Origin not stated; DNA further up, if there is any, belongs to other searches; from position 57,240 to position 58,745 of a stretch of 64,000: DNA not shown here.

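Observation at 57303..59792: Secretin fused to a PgaB-like GH153 glycoside hydrolase domain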

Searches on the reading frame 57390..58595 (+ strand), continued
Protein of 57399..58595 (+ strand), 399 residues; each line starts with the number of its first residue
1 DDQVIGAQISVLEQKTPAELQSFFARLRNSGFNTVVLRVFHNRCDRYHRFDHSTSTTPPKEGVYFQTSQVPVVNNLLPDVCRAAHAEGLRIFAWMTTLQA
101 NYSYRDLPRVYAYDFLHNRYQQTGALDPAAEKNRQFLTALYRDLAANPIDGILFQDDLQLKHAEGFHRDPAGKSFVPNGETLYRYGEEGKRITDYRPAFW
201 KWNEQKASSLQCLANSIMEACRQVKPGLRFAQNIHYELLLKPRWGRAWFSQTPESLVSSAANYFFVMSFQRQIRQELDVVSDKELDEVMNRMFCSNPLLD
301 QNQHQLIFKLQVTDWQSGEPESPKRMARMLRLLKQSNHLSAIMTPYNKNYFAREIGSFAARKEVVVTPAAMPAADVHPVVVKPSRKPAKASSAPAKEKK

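Call 65: search_solved_structures(query=A2, max_evalue=1e-30, show_alignments=3)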
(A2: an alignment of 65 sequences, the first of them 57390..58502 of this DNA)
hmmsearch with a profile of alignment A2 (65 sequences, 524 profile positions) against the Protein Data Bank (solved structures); distinct sequences matched with E-value up to 1e-30: 3.
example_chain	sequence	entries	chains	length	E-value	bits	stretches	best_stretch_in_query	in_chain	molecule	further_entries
4p7l_A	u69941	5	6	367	2.2e-43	152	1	150-483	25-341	Poly-beta-1,6-N-acetyl-D-glucosamine N-deacetylase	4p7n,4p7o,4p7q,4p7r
4f9d_A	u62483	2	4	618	6.5e-43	150.4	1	118-482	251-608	Poly-beta-1,6-N-acetyl-D-glucosamine N-deacetylase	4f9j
6au1_A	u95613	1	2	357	9.4e-39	136.7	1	141-487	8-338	Putative hemin storage protein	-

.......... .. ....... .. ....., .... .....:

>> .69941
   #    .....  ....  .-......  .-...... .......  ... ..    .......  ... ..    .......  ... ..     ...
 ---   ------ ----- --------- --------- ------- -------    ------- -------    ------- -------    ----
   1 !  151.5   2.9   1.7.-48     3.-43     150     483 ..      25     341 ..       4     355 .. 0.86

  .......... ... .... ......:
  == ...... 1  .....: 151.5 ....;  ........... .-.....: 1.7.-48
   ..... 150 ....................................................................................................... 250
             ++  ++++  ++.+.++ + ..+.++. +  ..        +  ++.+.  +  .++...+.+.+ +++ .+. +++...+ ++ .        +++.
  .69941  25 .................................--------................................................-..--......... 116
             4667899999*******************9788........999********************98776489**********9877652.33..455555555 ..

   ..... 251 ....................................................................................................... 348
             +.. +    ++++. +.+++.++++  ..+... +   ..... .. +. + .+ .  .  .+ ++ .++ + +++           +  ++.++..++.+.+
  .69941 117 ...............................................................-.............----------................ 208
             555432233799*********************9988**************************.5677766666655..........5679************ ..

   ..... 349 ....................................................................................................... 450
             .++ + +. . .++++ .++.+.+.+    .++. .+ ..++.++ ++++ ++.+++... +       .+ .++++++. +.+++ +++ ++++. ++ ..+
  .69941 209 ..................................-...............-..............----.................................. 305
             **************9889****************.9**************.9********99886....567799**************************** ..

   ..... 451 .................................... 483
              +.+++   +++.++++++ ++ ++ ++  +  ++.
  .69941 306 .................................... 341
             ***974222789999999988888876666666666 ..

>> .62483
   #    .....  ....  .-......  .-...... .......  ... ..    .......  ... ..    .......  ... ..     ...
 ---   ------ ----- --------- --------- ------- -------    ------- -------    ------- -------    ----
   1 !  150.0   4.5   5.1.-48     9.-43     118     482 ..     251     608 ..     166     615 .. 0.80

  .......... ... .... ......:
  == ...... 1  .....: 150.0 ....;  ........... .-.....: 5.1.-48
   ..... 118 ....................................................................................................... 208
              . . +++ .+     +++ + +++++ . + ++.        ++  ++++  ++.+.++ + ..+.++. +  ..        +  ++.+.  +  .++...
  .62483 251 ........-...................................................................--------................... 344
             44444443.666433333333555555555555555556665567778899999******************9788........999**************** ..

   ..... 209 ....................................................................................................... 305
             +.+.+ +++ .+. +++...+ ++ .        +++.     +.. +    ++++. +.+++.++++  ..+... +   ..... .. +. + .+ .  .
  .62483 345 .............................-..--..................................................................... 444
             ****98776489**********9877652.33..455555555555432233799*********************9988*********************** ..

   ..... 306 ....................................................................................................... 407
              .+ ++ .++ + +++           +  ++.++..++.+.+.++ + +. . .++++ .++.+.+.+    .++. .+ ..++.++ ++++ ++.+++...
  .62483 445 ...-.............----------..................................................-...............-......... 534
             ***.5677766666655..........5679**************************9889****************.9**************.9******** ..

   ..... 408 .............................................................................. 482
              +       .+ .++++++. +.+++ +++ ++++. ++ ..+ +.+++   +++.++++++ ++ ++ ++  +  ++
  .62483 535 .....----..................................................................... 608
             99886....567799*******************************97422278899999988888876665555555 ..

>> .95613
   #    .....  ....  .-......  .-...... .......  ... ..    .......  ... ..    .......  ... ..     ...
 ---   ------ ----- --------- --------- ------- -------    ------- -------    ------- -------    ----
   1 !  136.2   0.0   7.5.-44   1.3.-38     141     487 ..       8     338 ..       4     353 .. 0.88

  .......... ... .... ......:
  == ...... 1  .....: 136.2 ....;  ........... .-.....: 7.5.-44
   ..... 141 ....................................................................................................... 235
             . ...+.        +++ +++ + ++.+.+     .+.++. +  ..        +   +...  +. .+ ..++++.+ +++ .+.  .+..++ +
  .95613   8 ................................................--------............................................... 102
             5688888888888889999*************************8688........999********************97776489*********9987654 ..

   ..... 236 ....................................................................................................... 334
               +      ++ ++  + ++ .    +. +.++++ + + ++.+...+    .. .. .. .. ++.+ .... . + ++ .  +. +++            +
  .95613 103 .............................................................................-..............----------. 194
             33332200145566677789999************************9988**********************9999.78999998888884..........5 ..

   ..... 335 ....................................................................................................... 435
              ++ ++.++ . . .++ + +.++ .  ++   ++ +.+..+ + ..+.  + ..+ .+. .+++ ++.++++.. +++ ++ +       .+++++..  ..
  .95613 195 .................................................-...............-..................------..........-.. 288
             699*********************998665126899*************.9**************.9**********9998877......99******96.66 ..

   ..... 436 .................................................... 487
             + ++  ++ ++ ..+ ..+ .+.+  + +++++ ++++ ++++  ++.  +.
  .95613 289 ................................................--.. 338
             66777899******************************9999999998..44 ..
